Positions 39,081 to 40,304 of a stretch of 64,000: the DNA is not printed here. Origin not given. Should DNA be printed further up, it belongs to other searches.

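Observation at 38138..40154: Archaeosortase-family protein adjacent to a PEF-CTERM-tailed secreted glycoprotein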

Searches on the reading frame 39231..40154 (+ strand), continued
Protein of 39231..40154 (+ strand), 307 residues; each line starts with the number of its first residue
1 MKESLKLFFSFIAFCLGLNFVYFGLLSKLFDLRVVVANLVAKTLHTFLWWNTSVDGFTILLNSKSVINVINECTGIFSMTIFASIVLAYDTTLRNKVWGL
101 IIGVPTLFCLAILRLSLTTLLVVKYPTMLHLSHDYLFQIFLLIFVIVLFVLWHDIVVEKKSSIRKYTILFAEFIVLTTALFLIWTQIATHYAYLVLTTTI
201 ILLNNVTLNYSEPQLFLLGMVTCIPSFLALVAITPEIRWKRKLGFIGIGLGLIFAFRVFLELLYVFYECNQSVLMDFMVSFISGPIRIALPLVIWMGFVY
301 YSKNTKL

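Call 25: search_protein_families(library=ncbifam, proteins=[P0017, P0019, P0021, P0022, P0030, P0015, P0016, P0036, P0043, P0090], max_evalue=0.001)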
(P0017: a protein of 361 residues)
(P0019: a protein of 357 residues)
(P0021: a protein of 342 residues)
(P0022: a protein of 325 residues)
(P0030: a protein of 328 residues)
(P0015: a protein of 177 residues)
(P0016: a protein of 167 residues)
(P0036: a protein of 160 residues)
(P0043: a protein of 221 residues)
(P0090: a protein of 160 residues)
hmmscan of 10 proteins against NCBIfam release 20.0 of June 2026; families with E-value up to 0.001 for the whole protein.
P0017 (361 aa): 9 families
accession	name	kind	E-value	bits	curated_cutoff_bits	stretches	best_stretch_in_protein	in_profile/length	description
TIGR04144.1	archaeo_VPXXXP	exception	3e-19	69.5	150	1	41-196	3-156/156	archaeosortase B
TIGR04177.1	exosort_XrtH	exception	3.9e-13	49.7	86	1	97-191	57-153/158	exosortase H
TIGR04178.1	exo_archaeo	signature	2.5e-12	46.9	23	1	104-189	1-91/97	exosortase/archaeosortase family protein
NF046081.1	exosort_XrtX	exception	6.3e-12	45.7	170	1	37-195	2-164/168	exosortase X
TIGR04300.1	exosort_XrtM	exception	7.9e-10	39.4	125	1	104-189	55-140/150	exosortase family protein XrtM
TIGR04125.1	exosort_PGF_TRM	exception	1.3e-08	34.6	75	1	32-159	70-199/271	archaeosortase A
NF046083.1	exosort_XrtY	exception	4.1e-07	30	160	1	75-190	53-168/168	exosortase Y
TIGR04128.1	exoso_Fjoh_1448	exception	4.3e-06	27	90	1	33-191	2-170/174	exosortase family protein XrtF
TIGR04124.1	archaeo_artE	exception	7.2e-05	22.9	95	1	35-186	5-147/153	archaeosortase family protein ArtE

P0019 (357 aa): 10 families
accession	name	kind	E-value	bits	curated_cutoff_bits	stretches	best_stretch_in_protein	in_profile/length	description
TIGR04177.1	exosort_XrtH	exception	6.6e-30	104.2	86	1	13-163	1-154/158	exosortase H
TIGR04144.1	archaeo_VPXXXP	exception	2.4e-18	66.6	150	1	14-165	3-154/156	archaeosortase B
NF046081.1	exosort_XrtX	exception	1.4e-14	54.4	170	1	40-166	35-164/168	exosortase X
TIGR04178.1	exo_archaeo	signature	1.6e-13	50.7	23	1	75-161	1-92/97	exosortase/archaeosortase family protein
TIGR04124.1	archaeo_artE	exception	3.5e-13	49.9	95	1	17-163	10-150/153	archaeosortase family protein ArtE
TIGR04128.1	exoso_Fjoh_1448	exception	6.5e-10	39.5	90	1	34-163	40-171/174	exosortase family protein XrtF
NF046083.1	exosort_XrtY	exception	1.4e-06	28.3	160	1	50-160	58-167/168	exosortase Y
TIGR04300.1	exosort_XrtM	exception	7.7e-06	26.4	125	1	74-160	54-140/150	exosortase family protein XrtM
TIGR04125.1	exosort_PGF_TRM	exception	1.8e-05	24.3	75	1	27-130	95-199/271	archaeosortase A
TIGR04175.1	archaeo_artD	exception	8.4e-05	22.6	125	1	74-167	54-145/150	archaeosortase D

P0021 (342 aa): 11 families
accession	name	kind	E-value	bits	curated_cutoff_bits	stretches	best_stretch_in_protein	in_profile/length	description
TIGR04144.1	archaeo_VPXXXP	exception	1.9e-34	118.9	150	1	18-167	3-154/156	archaeosortase B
TIGR04177.1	exosort_XrtH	exception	4e-24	85.4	86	1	20-165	4-154/158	exosortase H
TIGR04124.1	archaeo_artE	exception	4.1e-14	52.9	95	1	18-166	5-151/153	archaeosortase family protein ArtE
NF046081.1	exosort_XrtX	exception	1.9e-13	50.7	170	1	20-166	11-159/168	exosortase X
TIGR04300.1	exosort_XrtM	exception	1e-12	48.7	125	1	57-163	33-138/150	exosortase family protein XrtM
TIGR04178.1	exo_archaeo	signature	5.7e-12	45.8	23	1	77-165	1-94/97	exosortase/archaeosortase family protein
TIGR04128.1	exoso_Fjoh_1448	exception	4.5e-11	43.3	90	1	51-164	57-170/174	exosortase family protein XrtF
TIGR04125.1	exosort_PGF_TRM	exception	1.1e-08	34.8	75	1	46-130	107-197/271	archaeosortase A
NF046083.1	exosort_XrtY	exception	1e-07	32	160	1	55-162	60-167/168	exosortase Y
TIGR02602.1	8TM_EpsH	subfamily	1.8e-06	27.7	105.55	1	22-167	90-240/241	exosortase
NF033505.2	paceosortase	exception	2.8e-06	27.5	80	1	62-172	43-151/167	pacearchaeosortase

P0022 (325 aa): 12 families
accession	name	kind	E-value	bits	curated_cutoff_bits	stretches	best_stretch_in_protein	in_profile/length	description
TIGR04177.1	exosort_XrtH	exception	7.5e-30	104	86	1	26-158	21-153/158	exosortase H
TIGR04144.1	archaeo_VPXXXP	exception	2.5e-27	95.7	150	1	31-161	24-154/156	archaeosortase B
NF046081.1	exosort_XrtX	exception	3.7e-16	59.5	170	1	7-159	7-161/168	exosortase X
TIGR04178.1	exo_archaeo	signature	4.9e-13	49.2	23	1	71-158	1-93/97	exosortase/archaeosortase family protein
TIGR04128.1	exoso_Fjoh_1448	exception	1.5e-09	38.3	90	1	65-158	77-170/174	exosortase family protein XrtF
TIGR04300.1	exosort_XrtM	exception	6.4e-09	36.4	125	1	70-158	54-139/150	exosortase family protein XrtM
TIGR04124.1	archaeo_artE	exception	1.3e-08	35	95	1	54-159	48-150/153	archaeosortase family protein ArtE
NF046083.1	exosort_XrtY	exception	1e-07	32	160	1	46-156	59-167/168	exosortase Y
TIGR04125.1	exosort_PGF_TRM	exception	1.2e-06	28.2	75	1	17-125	86-198/271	archaeosortase A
TIGR04293.1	archaeo_artF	exception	0.0002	21.4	150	1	34-146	33-145/166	archaeosortase family protein ArtF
NF033505.2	paceosortase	exception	0.00022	21.4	80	1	44-154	34-142/167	pacearchaeosortase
NF033767.0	exosort_XrtS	exception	0.00044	20.2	145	1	69-155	59-149/155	exosortase S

P0030 (328 aa): 12 families
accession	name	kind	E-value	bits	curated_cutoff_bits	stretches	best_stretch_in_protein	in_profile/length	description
TIGR04144.1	archaeo_VPXXXP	exception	2.5e-25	89.3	150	1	18-167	3-151/156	archaeosortase B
TIGR04177.1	exosort_XrtH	exception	3.3e-18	66.2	86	1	18-171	2-157/158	exosortase H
NF046081.1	exosort_XrtX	exception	3e-16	59.8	170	1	14-174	2-164/168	exosortase X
TIGR04178.1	exo_archaeo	signature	6.1e-14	52.1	23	1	79-167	1-93/97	exosortase/archaeosortase family protein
TIGR04128.1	exoso_Fjoh_1448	exception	4.9e-13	49.6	90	1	12-167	4-170/174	exosortase family protein XrtF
TIGR04300.1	exosort_XrtM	exception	1e-10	42.2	125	1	76-166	52-141/150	exosortase family protein XrtM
TIGR04124.1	archaeo_artE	exception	1.3e-10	41.5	95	1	12-169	5-151/153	archaeosortase family protein ArtE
NF046083.1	exosort_XrtY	exception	2.6e-08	33.9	160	1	54-146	58-149/168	exosortase Y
TIGR04293.1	archaeo_artF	exception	1.2e-07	32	150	1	21-151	11-141/166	archaeosortase family protein ArtF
TIGR04175.1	archaeo_artD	exception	2.3e-07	30.9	125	1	18-160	4-138/150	archaeosortase D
TIGR03110.1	exosort_Gpos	exception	3.6e-06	27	102.75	1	17-160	22-167/187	exosortase family protein XrtG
NF033505.2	paceosortase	exception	0.00048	20.3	80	1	55-163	35-142/167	pacearchaeosortase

P0015 (177 aa): 12 families
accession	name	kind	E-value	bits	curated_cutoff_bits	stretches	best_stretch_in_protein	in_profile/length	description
TIGR04144.1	archaeo_VPXXXP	exception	3.3e-27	95.4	150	1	28-175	7-155/156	archaeosortase B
TIGR04177.1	exosort_XrtH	exception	2.7e-18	66.5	86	1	29-169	8-151/158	exosortase H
NF046081.1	exosort_XrtX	exception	2.5e-13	50.3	170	1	56-172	40-161/168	exosortase X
TIGR04124.1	archaeo_artE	exception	1e-11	45.1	95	1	26-170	7-148/153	archaeosortase family protein ArtE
TIGR04178.1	exo_archaeo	signature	4.2e-11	43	23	1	86-168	2-90/97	exosortase/archaeosortase family protein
TIGR04300.1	exosort_XrtM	exception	3.3e-09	37.3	125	1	37-169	3-140/150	exosortase family protein XrtM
TIGR04128.1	exoso_Fjoh_1448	exception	2.9e-06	27.6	90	1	19-172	3-171/174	exosortase family protein XrtF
TIGR04125.1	exosort_PGF_TRM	exception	6.6e-06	25.7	75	1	34-137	89-197/271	archaeosortase A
TIGR04293.1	archaeo_artF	exception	0.00046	20.2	150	1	82-166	67-152/166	archaeosortase family protein ArtF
TIGR03109.2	exosort_XrtA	exception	0.00049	19.6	208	1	31-170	108-258/261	exosortase A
NF046083.1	exosort_XrtY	exception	0.00062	19.7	160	0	58-168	55-166/168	exosortase Y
TIGR04156.1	cyanoexo_CrtB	exception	0.00077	19.1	300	1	25-113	111-201/280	cyanoexosortase B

P0016 (167 aa): 10 families
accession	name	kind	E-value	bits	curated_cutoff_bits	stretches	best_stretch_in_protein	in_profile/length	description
TIGR04144.1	archaeo_VPXXXP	exception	8.9e-35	120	150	1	14-167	2-156/156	archaeosortase B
TIGR04177.1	exosort_XrtH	exception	3.6e-20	72.5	86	1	28-160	17-151/158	exosortase H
TIGR04178.1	exo_archaeo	signature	6.2e-14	52.1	23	1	76-159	2-90/97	exosortase/archaeosortase family protein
NF046081.1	exosort_XrtX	exception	4.3e-13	49.5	170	1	14-160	9-155/168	exosortase X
TIGR04125.1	exosort_PGF_TRM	exception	1.3e-10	41.2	75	1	49-149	113-213/271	archaeosortase A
TIGR04300.1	exosort_XrtM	exception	1.2e-08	35.5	125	1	68-160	48-140/150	exosortase family protein XrtM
TIGR04124.1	archaeo_artE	exception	3.5e-08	33.6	95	1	18-160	10-147/153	archaeosortase family protein ArtE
TIGR04128.1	exoso_Fjoh_1448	exception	6.7e-08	32.9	90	1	65-162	73-170/174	exosortase family protein XrtF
NF046083.1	exosort_XrtY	exception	1.6e-06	28.1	160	1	49-158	57-162/168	exosortase Y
NF033505.2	paceosortase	exception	0.00019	21.6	80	1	50-158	35-142/167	pacearchaeosortase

P0036 (160 aa): 0 families

P0043 (221 aa): 2 families
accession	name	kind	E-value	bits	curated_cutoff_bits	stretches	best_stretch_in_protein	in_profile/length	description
NF041730.1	XrtH_assoc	equivalog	0.00038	20.2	35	1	87-127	91-129/184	exosortase H-associated membrane protein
TIGR04175.1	archaeo_artD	exception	0.00093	19.2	125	0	26-127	3-106/150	archaeosortase D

P0090 (160 aa): 0 families

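Call 27: find_related_loci(query=A1, collection=viral_contigs, flank=10000)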
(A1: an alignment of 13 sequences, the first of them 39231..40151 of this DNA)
Query A1 (307 aa) in viral_contigs; peptide patterns used: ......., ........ (x = any residue, [..] = any of these).
17 stretches matched a pattern, but none encodes a relative of the query by tblastn (E <= 1e-3).

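Call 28: find_related_loci(query=A1, collection=genome_contigs, flank=10000)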
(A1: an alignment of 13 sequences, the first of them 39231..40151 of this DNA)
Query A1 (307 aa) in genome_contigs; peptide patterns used: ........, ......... (x = any residue, [..] = any of these).
10 stretches matched a pattern, but none encodes a relative of the query by tblastn (E <= 1e-3).

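Call 40: find_encoding_contigs(protein=P0017, flank=8000, max_places=3)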
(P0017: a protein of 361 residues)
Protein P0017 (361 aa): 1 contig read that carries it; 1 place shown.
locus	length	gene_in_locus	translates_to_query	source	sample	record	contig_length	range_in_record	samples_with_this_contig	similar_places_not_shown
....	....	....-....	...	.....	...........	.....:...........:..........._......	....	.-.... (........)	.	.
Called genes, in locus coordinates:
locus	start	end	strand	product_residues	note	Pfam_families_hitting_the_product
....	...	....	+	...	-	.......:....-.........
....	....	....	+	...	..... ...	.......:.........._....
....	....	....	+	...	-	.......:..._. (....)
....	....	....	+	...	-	-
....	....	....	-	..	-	?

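Call 45: predict_structure(alignment_id=A2)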
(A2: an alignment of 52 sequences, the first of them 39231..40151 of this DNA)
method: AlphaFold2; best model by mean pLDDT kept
length: 307 residues; sequences in the alignment: 52
mean_pLDDT: 87.9   pTM: 0.77
mean pLDDT of the five models: 87.9, 86.6, 84.8, 84.8, 83.9
residues with pLDDT >= 90: 149; 70-90: 151; 50-70: 6; < 50: 1
segments of 3 or more residues with pLDDT < 50: none
pLDDT, mean of each block of 10 residues (from residue 1): 81 92 87 93 91 91 85 89 94 95 95 91 84 77 89 81 79 90 91 93 84 85 91 89 94 94 88 84 83 90 68
secondary structure, 60 per line:
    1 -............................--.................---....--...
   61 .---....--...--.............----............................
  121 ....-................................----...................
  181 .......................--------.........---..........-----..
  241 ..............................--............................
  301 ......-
elements in order: H2-29 H32-48 E52-55 E58-61 E65-68 H76-88 H93-124 H126-157 H162-203 H212-220 H224-233 H239-270 H273-306

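Call 51: fold_search(model_id=the predicted structure, library=pdb)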
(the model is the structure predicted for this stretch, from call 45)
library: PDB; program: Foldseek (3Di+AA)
matches with E <= 10: 39; with E <= 0.001: 0
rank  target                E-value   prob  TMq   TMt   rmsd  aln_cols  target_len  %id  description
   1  9n1k_A                7.5e-01  0.10  0.18  0.08  22.5       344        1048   12  Cryo-EM structure of rabbit TRPM3 in apo activated state at 37 degrees Celsius (released 2025-12-17)
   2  9k80_A                1.8e+00  0.13  0.21  0.23  11.8       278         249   12  Cryo-EM structure of designed zinc-induced filament Fiber-n6-Zn1-HEHE-5 (released 2025-10-29)
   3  9o8g_B                2.8e+00  0.06  0.18  0.07  22.1       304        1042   13  Cryo-EM structure of primidone-bound rabbit TRPM3 having 1 resting and 3 activated subunits at 18 degrees Celsius (released 2025-12-17)
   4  3qbg_A                3.4e+00  0.04  0.15  0.16  16.3       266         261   14  Anion-free blue form of pharaonis halorhodopsin (released 2011-08-31)
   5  7phi_A                3.9e+00  0.02  0.14  0.12  16.6       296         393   10  Human voltage-gated potassium channel Kv3.1 (with Zn) (released 2022-03-02)
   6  9f5x_T                3.9e+00  0.02  0.13  0.10  19.9       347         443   11  Structure of the Chlamydomonas reinhardtii respiratory supercomplex I1 III2 IV2 (released 2025-03-12)
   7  9o83_D                4.1e+00  0.03  0.16  0.07  22.9       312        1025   11  Cryo-EM structure of apo rabbit TRPM3 having 1 resting and 3 activated subunits at 37 degrees Celsius (released 2025-12-17)
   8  9o8f_D                4.6e+00  0.04  0.17  0.07  21.4       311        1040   11  Cryo-EM structure of primidone-bound rabbit TRPM3 having 2 resting and 2 activated subunits (para position) at 18 degr (released 2025-12-17)
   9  9n1h_A                4.6e+00  0.03  0.17  0.07  23.3       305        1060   12  Cryo-EM structure of rabbit TRPM3 in apo resting state at 37 degrees Celsius (released 2025-12-17)
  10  9fqr_Qs               4.8e+00  0.05  0.12  0.16  13.2       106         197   11  96-nm repeat of axonemal doublet microtubules from bovine sperm (released 2025-03-26)
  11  9o80_B                4.8e+00  0.04  0.16  0.07  19.4       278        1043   12  Cryo-EM structure of apo rabbit TRPM3 having 3 resting and 1 activated subunits at 37 degrees Celsius (released 2025-12-17)
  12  7cfo_A                4.8e+00  0.02  0.11  0.15  19.0       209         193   12  Crystal structure of human RXRalpha ligand binding domain complexed with CBTF-EE. (released 2021-01-06)
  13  9dd2                  5.3e+00  0.06  0.18  0.20  14.6       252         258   11  Crystal Structure of Designed allosteric facilitated dissociation switch AS5 (released 2025-08-20)
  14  9o88_A                5.5e+00  0.04  0.16  0.07  20.2       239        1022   14  Cryo-EM structure of CIM0216-bound rabbit TRPM3 having 2 resting and 2 activated subunits (para position) at 18 degree (released 2025-12-17)
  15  5x0r_A                5.5e+00  0.02  0.13  0.15  16.6       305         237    8  Crystal Structure of PXR LBD Complexed with SJB7 (released 2017-10-04)
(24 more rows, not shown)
